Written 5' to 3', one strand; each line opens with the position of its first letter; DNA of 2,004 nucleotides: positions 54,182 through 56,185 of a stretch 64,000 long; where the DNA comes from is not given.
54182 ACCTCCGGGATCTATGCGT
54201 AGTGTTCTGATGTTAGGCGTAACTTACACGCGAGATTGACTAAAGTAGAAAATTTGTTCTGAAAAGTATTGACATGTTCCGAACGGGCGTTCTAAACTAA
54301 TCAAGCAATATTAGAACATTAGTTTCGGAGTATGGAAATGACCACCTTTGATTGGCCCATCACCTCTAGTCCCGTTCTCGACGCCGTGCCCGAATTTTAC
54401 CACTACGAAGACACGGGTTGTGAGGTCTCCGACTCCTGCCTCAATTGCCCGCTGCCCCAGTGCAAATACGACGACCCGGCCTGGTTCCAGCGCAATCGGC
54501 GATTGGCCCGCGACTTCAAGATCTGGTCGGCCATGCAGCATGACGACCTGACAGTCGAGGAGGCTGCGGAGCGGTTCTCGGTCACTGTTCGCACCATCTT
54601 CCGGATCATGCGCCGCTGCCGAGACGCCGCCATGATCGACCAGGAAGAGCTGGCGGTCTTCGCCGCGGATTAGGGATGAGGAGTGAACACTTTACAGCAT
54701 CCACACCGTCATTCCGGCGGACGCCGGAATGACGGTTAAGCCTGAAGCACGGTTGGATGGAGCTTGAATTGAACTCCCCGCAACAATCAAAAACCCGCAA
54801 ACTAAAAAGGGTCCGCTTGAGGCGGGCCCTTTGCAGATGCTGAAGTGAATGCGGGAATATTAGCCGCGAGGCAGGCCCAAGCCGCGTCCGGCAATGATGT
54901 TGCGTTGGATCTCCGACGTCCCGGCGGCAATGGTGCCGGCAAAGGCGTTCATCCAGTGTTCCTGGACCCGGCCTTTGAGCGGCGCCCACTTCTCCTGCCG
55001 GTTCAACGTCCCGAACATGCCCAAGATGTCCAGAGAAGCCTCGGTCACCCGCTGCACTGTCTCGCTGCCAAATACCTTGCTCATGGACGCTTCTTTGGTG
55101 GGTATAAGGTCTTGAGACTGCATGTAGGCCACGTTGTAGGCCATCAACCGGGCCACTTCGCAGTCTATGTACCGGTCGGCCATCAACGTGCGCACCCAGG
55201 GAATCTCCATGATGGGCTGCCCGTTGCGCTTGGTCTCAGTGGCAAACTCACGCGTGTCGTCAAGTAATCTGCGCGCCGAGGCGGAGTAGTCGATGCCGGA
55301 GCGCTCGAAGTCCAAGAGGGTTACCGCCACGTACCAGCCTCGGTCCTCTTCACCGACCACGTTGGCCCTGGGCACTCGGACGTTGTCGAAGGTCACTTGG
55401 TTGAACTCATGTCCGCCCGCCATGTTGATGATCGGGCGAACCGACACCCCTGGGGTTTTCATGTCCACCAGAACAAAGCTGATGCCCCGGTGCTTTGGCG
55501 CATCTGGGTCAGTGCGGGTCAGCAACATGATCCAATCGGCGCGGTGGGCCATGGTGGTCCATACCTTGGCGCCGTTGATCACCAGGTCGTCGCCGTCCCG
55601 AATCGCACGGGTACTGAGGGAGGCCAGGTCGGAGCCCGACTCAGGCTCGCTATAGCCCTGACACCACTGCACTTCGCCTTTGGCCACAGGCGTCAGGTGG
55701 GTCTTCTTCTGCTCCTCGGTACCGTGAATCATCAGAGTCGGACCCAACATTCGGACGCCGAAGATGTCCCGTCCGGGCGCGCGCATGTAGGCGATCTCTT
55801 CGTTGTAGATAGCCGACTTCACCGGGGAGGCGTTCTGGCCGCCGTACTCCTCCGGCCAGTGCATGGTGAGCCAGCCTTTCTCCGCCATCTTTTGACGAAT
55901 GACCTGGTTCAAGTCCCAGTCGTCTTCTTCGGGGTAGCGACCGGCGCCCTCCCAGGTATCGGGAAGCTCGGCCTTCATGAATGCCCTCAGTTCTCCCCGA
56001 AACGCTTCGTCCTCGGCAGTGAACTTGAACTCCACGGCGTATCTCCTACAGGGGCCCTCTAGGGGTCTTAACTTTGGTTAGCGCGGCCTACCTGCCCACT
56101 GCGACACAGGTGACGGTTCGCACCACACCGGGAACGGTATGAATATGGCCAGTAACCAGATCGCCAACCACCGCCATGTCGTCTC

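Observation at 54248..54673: Three LexA-type boxes stacked on the promoter of a small Cys4 plus HTH protein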

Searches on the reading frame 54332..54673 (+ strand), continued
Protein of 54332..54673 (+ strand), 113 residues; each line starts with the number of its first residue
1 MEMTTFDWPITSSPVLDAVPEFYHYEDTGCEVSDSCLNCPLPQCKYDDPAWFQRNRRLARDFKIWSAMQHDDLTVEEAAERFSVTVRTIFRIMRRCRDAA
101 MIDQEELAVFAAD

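Call 97: find_encoding_contigs(protein=P0307, flank=5000, max_places=2)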
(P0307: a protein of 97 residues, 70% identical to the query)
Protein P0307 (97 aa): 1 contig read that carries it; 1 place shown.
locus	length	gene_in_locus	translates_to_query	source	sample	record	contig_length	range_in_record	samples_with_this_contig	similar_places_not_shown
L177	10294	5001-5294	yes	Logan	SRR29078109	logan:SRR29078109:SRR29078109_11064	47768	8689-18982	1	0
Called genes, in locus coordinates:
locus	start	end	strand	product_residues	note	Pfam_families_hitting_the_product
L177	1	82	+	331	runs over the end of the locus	-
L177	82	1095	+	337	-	PF00308:Bac_DnaA (weak), PF01695:IstB_IS21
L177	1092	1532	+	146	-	-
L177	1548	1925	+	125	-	-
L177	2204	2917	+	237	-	-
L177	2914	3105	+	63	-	-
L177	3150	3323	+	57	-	-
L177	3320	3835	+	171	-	-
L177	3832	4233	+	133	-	-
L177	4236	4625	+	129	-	-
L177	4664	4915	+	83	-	-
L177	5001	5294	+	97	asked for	-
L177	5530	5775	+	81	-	-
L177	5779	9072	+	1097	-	-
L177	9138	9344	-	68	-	-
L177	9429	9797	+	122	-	-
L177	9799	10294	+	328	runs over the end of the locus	-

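Call 98: find_encoding_contigs(protein=P0351, flank=5000, max_places=2)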
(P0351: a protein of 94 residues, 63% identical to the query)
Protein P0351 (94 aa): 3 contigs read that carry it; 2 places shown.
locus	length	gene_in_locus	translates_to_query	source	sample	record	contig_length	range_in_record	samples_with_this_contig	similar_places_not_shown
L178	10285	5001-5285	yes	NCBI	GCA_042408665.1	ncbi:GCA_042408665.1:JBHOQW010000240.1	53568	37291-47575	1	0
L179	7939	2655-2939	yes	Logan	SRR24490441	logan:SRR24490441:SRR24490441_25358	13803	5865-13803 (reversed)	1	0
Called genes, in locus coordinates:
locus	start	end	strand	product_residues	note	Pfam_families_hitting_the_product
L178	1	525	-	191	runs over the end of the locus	PF13560:HTH_31, PF01381:HTH_3, PF12844:HTH_19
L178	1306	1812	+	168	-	PF05866:RusA (weak)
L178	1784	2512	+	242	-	PF27148:Slr1353_N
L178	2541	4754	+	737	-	PF13481:AAA_25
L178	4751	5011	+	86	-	-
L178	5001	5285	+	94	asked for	PF13384:HTH_23 (weak)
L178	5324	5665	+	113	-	-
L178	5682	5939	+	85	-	-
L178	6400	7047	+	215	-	-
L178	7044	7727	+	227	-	PF02195:ParB_N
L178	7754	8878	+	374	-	PF01507:PAPS_reduct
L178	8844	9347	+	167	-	PF02195:ParB_N (weak)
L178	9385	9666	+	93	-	-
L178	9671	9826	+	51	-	-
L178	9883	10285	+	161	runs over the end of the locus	-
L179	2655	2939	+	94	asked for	PF13384:HTH_23 (weak)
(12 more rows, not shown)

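Call 99: find_encoding_contigs(protein=P0353, flank=5000, max_places=2)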
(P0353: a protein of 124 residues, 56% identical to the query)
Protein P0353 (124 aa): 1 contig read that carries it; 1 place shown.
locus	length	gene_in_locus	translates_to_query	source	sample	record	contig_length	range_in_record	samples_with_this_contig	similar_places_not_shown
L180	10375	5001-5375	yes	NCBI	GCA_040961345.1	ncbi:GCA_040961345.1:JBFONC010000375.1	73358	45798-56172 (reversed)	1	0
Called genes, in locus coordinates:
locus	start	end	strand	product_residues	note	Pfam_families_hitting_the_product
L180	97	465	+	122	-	PF06262:Zincin_1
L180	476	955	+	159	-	-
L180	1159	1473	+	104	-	-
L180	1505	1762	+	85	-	-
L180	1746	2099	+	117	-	-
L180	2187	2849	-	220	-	-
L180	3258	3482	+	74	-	-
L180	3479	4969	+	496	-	-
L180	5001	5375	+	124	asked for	PF02796:HTH_7 (weak), PF13384:HTH_23 (weak)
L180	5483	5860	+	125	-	PF05635:23S_rRNA_IVP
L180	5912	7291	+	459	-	PF05133:SPP1_portal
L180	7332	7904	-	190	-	-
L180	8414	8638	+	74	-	-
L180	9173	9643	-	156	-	-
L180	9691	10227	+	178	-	PF12795:MscS_porin (weak)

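Call 101: search_protein_families(library=pfam, proteins=[L180:3479-4969:+, L168:1690-3075:+, L177:5779-9072:+, L180:5483-5860:+, L178:5324-5665:+, L178:6400-7047:+, L164:1245-2240:+, L163:10433-10708:+], max_evalue=0.01)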
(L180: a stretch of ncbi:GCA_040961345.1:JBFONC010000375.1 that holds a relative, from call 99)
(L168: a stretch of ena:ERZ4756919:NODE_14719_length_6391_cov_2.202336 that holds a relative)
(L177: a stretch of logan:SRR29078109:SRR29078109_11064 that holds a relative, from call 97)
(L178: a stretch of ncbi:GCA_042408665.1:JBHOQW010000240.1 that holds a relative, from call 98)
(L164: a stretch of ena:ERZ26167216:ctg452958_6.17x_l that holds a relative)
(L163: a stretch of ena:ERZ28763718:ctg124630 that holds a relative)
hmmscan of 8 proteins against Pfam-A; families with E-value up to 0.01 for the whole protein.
L180:3479-4969:+ (496 aa): 2 families
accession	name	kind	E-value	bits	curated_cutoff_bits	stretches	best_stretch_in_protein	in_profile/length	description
PF17289.8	Terminase_6C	-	0.007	16.8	22.6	0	327-430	19-113/155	Terminase RNaseH-like domain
PF17714.6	DUF5559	-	0.0099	16.2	25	0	261-348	58-147/194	Family of unknown function (DUF5559)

L168:1690-3075:+ (461 aa): 1 family
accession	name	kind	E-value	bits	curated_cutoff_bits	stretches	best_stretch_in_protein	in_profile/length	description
PF17289.8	Terminase_6C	-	0.0015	19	22.6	1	312-412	26-125/155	Terminase RNaseH-like domain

L177:5779-9072:+ (1097 aa): 1 family
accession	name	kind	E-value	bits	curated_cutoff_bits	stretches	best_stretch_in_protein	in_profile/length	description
PF01555.25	N6_N4_Mtase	-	0.00014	22.4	26.7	1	434-479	173-217/221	DNA methylase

L180:5483-5860:+ (125 aa): 1 family
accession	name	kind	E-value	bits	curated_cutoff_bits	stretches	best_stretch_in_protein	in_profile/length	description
PF05635.17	23S_rRNA_IVP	-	8.4e-27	93.9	33.8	1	13-118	1-105/106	23S rRNA-intervening sequence protein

L178:5324-5665:+ (113 aa): 0 families

L178:6400-7047:+ (215 aa): 0 families

L164:1245-2240:+ (331 aa): 6 families
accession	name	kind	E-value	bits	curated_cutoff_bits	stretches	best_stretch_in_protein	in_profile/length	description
PF13730.12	HTH_36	-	1.6e-07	31.4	25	1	50-99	5-54/55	Helix-turn-helix domain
PF12802.13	MarR_2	-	9e-05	23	27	1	58-103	10-53/61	MarR family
PF13545.12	HTH_Crp_2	-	0.00027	21.3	27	1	70-101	22-53/70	Crp-like helix-turn-helix domain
PF01978.25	TrmB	-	0.001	19.3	25.6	1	74-115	26-62/68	Sugar-specific transcriptional regulator TrmB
PF09339.16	HTH_IclR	-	0.0025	18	22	1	58-101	8-49/52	IclR helix-turn-helix domain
PF17782.7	DprA_WH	-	0.0033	17.9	22.9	1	73-102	28-57/61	DprA winged helix domain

L163:10433-10708:+ (91 aa): 0 families

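Call 102: search_protein_families(library=phrogs, proteins=[L180:3479-4969:+, L168:1690-3075:+, L180:3258-3482:+, L168:636-917:+, L168:1116-1445:+, L168:1435-1668:+, L180:5912-7291:+, L180:1159-1473:+, L180:1746-2099:+, L180:476-955:+], max_evalue=0.001)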
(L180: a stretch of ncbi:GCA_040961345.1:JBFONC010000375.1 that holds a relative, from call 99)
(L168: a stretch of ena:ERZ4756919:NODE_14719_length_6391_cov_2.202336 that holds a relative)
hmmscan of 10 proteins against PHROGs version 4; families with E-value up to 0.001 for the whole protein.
L180:3479-4969:+ (496 aa): 0 families

L168:1690-3075:+ (461 aa): 5 families
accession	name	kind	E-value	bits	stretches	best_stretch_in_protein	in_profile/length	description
phrog_2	-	head and packaging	3e-09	37.2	1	3-444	265-590/807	terminase large subunit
phrog_7579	-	head and packaging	3.6e-06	27.4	1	96-235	86-222/239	terminase large subunit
phrog_9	-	head and packaging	2e-05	24.7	1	22-265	221-489/812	terminase large subunit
phrog_38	-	head and packaging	0.00039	20.2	0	129-284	421-571/760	terminase large subunit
phrog_5909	-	head and packaging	0.00067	19.9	1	305-387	129-209/285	terminase large subunit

L180:3258-3482:+ (74 aa): 0 families

L168:636-917:+ (93 aa): 0 families

L168:1116-1445:+ (109 aa): 0 families

L168:1435-1668:+ (77 aa): 0 families

L180:5912-7291:+ (459 aa): 5 families
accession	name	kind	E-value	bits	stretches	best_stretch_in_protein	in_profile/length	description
phrog_64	-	head and packaging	2.2e-30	106.6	1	24-456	78-503/547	portal protein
phrog_104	-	head and packaging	1.4e-08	34.9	1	14-417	37-437/550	portal protein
phrog_156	-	head and packaging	3.1e-08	33.5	1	34-201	32-210/681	portal protein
phrog_533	-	head and packaging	1.2e-07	31.7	1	31-144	31-142/495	portal protein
phrog_332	-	connector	1.6e-05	24.5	1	52-298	54-335/560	head-tail adaptor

L180:1159-1473:+ (104 aa): 0 families

L180:1746-2099:+ (117 aa): 0 families

L180:476-955:+ (159 aa): 0 families

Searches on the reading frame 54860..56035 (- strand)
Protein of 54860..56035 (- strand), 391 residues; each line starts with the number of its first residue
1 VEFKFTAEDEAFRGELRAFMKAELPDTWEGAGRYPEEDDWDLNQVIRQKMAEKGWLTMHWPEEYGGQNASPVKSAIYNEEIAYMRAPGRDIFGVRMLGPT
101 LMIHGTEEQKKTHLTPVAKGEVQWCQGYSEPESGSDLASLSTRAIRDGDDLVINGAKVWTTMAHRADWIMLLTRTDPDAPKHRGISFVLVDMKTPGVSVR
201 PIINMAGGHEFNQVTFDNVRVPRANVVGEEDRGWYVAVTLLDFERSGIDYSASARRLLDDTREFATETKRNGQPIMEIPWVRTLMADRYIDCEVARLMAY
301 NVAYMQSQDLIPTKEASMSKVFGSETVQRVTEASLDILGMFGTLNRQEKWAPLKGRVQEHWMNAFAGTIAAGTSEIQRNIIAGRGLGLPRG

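Call 8: search_protein_families(library=pfam, proteins=[window:54860-56035:-], max_evalue=0.00001)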
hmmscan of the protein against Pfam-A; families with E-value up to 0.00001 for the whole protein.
window:54860-56035:- (391 aa): 3 families
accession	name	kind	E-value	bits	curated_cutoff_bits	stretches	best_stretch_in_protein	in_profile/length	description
PF00441.29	Acyl-CoA_dh_1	-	1.2e-30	107.1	22.4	1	231-384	1-148/150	Acyl-CoA dehydrogenase, C-terminal domain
PF02770.24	Acyl-CoA_dh_M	-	2.4e-22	79.3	33.3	1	125-219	1-97/97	Acyl-CoA dehydrogenase, middle domain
PF02771.21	Acyl-CoA_dh_N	-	3.5e-22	79.3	22.9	1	6-121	1-113/113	Acyl-CoA dehydrogenase, N-terminal domain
